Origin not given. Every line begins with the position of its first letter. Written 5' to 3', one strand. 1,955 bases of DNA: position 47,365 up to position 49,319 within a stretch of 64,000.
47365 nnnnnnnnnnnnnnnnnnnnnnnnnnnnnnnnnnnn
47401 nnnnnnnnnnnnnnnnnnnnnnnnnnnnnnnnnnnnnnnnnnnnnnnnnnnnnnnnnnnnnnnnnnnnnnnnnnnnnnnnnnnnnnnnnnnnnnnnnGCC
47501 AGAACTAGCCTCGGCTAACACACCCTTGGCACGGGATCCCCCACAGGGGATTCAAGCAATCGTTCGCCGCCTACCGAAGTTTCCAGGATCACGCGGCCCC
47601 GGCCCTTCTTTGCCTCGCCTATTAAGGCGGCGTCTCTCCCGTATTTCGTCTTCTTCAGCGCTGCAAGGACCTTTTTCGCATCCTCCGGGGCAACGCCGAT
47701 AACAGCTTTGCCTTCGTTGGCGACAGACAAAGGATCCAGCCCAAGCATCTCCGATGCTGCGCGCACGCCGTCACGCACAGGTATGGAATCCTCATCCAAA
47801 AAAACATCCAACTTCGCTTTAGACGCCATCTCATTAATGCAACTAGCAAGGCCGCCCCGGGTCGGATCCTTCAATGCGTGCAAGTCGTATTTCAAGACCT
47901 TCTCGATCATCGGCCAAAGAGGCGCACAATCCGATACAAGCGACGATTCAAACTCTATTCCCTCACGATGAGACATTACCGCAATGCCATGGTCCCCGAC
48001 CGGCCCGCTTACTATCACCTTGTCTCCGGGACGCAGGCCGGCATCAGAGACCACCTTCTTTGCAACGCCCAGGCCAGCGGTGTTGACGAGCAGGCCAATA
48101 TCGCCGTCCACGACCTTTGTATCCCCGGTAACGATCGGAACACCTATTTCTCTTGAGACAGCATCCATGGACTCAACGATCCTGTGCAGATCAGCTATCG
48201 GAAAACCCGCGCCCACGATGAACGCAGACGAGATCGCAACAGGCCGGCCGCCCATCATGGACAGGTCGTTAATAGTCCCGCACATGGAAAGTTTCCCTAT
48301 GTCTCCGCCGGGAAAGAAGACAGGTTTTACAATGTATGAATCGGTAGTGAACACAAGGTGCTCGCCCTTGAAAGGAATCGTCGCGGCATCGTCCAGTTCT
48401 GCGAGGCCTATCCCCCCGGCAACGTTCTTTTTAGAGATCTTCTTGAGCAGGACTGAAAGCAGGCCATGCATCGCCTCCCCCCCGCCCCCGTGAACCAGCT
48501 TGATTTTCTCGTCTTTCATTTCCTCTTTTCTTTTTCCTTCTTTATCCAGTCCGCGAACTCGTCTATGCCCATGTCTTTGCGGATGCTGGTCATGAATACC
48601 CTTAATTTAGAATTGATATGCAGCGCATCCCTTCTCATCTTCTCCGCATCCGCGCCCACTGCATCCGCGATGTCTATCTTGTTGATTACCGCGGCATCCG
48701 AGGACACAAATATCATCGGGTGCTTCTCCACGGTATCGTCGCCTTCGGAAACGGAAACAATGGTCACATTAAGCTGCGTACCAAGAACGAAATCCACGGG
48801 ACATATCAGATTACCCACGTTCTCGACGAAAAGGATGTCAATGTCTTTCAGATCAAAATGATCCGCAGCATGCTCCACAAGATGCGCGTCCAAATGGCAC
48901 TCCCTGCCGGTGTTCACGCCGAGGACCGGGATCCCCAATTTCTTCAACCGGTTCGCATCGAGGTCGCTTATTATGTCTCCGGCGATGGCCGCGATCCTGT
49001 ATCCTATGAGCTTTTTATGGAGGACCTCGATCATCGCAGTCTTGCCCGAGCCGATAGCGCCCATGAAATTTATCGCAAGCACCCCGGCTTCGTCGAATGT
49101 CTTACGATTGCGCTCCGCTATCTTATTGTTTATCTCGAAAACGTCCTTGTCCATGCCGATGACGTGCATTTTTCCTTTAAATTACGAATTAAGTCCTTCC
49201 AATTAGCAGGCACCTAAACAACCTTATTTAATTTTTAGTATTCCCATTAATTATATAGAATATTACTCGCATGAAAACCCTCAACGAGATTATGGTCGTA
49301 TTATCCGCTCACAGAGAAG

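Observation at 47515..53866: HepT/MntA toxin-antitoxin pair inserted in the middle of the hyp maturation gene cluster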

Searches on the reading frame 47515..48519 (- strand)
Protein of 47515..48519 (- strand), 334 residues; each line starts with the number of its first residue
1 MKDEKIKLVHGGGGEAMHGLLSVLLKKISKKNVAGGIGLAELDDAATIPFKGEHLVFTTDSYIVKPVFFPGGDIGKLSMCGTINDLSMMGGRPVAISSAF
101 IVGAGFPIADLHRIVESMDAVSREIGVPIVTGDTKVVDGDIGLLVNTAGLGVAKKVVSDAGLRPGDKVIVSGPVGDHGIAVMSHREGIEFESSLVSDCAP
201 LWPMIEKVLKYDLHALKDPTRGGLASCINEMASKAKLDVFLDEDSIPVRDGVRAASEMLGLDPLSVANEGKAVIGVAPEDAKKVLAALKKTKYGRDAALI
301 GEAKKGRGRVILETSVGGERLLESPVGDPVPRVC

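Call 3: search_protein_families(library=pfam, proteins=[window:47515-48519:-], max_evalue=0.01)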
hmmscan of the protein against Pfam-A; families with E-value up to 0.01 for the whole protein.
window:47515-48519:- (334 aa): 2 families
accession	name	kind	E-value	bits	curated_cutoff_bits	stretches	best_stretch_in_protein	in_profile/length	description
PF02769.27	AIRS_C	-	1.1e-28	100.8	23.1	1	163-310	1-153/156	AIR synthase related protein, C-terminal domain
PF00586.29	AIRS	-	2.1e-23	83.3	24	1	43-152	2-111/112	AIR synthase related protein, N-terminal domain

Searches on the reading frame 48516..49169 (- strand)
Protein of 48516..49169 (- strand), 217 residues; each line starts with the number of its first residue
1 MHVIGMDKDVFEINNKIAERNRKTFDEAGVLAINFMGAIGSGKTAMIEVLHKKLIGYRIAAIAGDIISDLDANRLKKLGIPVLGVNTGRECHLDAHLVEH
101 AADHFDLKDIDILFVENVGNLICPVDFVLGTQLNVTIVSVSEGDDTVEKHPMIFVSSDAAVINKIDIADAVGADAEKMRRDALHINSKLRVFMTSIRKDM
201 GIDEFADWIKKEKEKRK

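Call 3: search_protein_families(library=pfam, proteins=[window:48516-49169:-], max_evalue=0.01)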
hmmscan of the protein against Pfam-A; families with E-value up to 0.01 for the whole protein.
window:48516-49169:- (217 aa): 4 families
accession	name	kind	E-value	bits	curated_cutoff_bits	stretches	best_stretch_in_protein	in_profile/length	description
PF02492.25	cobW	-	9e-21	74.7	20.7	1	33-191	3-178/180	CobW/HypB/UreG, nucleotide-binding domain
PF03308.22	MeaB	-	3.4e-05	23.4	23.1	0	110-213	126-235/273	Methylmalonyl Co-A mutase-associated GTPase MeaB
PF10662.15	PduV-EutP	-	0.0027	17.9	21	0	33-58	4-29/143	Ethanolamine utilisation - propanediol utilisation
PF13238.12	AAA_18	-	0.0095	16.8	29.4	0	35-73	3-34/128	AAA domain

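Call 13: find_encoding_contigs(protein=window:48516-49169:-, flank=6000, max_places=10)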
Protein window:48516-49169:- (217 aa): no gene with exactly this product is on record in the collection.
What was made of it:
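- Tried and rejected: Not on record (call 13).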

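Call 30: find_related_loci(query=window:48516-49169:-, collection=metagenome_contigs, flank=5000)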
Query window:48516-49169:- (217 aa) in metagenome_contigs; peptide patterns used: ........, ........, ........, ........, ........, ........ (x = any residue, [..] = any of these).
217 stretches matched a pattern; 48 encode a relative of the query (tblastn E <= 1e-3); 48 distinct loci.
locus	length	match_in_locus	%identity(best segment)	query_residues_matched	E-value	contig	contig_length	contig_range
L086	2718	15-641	94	1-209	9e-135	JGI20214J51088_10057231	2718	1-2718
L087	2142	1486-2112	93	1-209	6e-135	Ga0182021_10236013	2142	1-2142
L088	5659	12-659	87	1-216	6e-125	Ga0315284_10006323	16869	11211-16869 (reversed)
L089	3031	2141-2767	83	1-209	3e-120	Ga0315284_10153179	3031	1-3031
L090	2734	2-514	93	39-209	4e-106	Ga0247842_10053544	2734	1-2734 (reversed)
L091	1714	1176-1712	84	1-179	2e-104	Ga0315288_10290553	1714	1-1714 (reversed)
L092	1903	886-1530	67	1-215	7e-101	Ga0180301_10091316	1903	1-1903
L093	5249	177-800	63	1-209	6e-88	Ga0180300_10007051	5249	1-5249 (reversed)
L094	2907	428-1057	63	1-209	5e-83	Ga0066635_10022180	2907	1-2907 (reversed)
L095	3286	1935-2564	63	1-209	2e-82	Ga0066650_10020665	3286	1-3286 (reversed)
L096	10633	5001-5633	57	1-210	4e-78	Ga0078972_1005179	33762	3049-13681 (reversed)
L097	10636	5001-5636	60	1-211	8e-78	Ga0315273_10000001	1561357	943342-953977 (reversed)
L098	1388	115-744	57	3-211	1e-77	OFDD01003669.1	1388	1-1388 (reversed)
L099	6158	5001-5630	56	3-211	3e-73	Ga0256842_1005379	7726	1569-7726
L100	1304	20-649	57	3-211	1e-77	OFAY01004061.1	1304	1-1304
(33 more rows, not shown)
